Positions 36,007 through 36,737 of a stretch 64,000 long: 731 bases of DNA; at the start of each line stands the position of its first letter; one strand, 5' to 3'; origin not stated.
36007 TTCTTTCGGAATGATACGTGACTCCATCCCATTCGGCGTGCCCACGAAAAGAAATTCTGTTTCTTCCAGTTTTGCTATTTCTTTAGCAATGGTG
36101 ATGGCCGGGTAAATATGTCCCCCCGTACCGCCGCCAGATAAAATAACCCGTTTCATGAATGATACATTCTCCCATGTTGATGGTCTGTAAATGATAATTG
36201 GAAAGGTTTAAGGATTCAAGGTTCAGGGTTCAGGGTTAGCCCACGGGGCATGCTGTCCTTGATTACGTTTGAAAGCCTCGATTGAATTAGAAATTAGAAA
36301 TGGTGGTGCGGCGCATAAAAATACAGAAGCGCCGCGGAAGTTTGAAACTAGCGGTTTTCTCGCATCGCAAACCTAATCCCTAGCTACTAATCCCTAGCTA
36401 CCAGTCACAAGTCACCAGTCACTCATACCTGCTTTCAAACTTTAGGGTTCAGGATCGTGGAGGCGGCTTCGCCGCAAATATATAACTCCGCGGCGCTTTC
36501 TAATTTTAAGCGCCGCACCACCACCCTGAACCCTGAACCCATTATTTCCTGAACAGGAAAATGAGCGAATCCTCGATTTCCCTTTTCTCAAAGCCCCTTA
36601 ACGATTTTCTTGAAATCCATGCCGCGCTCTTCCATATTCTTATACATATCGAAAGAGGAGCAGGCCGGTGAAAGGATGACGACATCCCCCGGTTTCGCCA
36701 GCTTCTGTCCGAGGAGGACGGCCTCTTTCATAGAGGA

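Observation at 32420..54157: A modular repeat family fills every long intergenic spacer of the dcw and uvr clusters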

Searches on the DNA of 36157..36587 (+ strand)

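Call 71: search_dna_similar(query=window:36157-36587:+, collection=plasmids, mode=distant, max_rows=10)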
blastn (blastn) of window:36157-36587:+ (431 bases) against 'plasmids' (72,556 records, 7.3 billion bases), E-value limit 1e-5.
No match.
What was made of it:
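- Tried and rejected: No plasmid match (call 71).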
